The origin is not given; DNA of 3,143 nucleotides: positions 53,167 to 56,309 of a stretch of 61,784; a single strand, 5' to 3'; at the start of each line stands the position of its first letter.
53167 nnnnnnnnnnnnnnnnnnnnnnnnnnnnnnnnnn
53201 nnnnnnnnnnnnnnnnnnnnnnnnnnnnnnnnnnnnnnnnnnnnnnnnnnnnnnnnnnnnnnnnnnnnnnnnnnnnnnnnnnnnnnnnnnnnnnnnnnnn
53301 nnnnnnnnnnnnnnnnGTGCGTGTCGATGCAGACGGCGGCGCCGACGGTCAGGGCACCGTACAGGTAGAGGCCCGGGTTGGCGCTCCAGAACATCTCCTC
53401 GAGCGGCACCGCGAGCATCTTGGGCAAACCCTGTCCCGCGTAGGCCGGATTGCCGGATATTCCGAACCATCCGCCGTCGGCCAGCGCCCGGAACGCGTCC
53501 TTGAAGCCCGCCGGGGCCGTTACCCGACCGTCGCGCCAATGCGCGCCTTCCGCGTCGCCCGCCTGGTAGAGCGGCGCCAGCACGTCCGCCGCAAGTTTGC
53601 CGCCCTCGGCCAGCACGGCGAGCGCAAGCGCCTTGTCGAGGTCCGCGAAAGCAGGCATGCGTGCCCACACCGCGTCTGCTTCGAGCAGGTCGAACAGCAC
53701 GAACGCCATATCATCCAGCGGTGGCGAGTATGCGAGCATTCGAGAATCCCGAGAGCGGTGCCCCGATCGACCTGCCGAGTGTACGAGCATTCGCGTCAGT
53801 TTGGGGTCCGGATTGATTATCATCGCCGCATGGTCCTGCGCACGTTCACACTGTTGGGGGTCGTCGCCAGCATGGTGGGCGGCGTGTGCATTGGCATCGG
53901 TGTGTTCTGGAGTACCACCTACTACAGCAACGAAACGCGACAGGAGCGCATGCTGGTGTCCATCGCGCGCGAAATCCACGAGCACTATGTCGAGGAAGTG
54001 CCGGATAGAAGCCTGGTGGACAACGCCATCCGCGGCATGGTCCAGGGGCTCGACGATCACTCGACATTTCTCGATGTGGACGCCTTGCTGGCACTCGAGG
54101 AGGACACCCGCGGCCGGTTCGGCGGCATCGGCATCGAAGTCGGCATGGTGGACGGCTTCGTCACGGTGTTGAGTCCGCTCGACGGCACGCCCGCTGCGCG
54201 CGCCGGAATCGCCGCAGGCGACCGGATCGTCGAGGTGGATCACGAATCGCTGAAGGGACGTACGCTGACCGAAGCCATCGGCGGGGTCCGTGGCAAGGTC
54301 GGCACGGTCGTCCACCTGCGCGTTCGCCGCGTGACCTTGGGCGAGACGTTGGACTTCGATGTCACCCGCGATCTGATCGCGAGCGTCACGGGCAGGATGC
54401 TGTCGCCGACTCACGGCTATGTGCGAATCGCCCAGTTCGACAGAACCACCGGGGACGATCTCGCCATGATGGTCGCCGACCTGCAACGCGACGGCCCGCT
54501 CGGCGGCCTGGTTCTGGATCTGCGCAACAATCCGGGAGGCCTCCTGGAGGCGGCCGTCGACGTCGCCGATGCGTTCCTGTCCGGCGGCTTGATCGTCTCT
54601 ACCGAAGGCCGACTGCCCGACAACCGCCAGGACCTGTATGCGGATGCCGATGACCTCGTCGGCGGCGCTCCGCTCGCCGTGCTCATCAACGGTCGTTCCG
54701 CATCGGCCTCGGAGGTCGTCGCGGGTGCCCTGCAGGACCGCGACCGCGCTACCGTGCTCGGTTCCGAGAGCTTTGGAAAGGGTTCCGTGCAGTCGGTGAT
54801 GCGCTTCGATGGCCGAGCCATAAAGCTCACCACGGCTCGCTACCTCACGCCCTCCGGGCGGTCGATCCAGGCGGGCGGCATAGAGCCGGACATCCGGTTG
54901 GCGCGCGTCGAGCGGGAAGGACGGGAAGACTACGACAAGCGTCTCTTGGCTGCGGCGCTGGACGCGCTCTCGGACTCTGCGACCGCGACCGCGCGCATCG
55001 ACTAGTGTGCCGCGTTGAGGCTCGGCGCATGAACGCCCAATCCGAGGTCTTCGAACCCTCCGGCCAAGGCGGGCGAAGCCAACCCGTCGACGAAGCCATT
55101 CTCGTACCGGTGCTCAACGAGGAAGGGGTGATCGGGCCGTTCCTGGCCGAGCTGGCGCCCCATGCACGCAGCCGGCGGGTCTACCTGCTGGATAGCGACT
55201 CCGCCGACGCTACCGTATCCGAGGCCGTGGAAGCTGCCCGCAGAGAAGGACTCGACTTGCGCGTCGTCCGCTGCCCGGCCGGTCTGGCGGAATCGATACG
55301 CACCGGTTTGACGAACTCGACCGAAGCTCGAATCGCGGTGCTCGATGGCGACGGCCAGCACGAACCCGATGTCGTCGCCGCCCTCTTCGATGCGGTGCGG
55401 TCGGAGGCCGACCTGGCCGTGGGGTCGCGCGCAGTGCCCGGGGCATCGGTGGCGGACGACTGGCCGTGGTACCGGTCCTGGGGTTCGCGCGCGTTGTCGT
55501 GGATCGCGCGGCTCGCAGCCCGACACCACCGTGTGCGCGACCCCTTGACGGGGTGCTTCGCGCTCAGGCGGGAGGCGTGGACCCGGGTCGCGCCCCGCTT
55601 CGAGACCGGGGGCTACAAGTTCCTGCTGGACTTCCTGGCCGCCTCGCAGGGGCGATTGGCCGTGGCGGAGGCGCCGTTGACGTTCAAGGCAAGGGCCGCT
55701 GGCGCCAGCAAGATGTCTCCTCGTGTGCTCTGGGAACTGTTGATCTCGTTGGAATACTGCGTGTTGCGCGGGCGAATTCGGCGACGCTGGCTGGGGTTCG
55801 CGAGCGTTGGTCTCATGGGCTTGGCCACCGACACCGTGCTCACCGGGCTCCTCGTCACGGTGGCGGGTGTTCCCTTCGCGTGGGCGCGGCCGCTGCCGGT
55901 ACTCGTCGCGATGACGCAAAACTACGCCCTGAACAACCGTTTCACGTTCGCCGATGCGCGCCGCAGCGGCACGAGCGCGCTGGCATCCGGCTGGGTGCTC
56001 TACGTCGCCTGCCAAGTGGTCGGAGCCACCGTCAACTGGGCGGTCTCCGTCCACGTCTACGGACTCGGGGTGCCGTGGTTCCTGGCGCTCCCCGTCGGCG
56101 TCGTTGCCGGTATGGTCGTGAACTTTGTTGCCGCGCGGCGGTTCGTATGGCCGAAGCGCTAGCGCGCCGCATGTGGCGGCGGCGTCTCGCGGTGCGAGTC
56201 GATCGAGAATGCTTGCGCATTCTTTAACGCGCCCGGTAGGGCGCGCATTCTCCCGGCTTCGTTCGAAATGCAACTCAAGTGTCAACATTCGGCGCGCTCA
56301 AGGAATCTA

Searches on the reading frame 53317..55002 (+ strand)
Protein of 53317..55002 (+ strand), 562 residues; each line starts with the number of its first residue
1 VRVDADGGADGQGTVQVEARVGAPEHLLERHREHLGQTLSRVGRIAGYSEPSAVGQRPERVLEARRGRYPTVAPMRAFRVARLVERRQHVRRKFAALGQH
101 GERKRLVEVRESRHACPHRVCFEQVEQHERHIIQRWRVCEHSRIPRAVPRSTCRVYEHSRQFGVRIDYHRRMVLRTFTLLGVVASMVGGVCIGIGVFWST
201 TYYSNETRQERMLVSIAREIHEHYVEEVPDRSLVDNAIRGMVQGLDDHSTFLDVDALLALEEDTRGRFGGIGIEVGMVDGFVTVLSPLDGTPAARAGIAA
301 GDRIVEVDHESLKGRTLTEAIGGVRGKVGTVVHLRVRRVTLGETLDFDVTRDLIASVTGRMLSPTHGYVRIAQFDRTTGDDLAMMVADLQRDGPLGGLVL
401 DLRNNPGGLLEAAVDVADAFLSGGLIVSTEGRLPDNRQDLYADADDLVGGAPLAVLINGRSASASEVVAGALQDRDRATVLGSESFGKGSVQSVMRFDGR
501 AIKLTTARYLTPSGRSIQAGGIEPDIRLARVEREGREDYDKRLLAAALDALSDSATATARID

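Call 85: search_protein_families(library=pfam, proteins=[window:53317-55002:+], max_evalue=0.00001)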
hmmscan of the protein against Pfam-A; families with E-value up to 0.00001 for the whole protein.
window:53317-55002:+ (562 aa): 4 families
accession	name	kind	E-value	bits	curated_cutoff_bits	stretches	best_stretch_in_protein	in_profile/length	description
PF03572.23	Peptidase_S41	-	6.2e-50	169.5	24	1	367-527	3-164/165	Peptidase family S41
PF17820.7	PDZ_6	-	8.1e-12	45.1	27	1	284-338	2-54/54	PDZ domain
PF13180.12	PDZ_2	-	2.4e-10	41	27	1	269-349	1-78/80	PDZ domain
PF00595.29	PDZ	-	7.4e-08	33.1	23.2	1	269-336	10-80/81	PDZ domain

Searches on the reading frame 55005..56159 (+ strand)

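Call 85: search_protein_families(library=pfam, proteins=[window:55005-56159:+], max_evalue=0.00001)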
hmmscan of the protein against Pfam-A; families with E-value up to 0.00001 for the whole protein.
window:55005-56159:+ (385 aa): 2 families
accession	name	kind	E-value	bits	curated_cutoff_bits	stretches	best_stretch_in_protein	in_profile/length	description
PF04138.20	GtrA_DPMS_TM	-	5e-18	65.8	26.1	1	265-382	2-117/117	GtrA/DPMS, transmembrane domain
PF00535.33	Glycos_transf_2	-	2.6e-15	57.2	23.3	1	32-191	2-163/168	Glycosyl transferase family 2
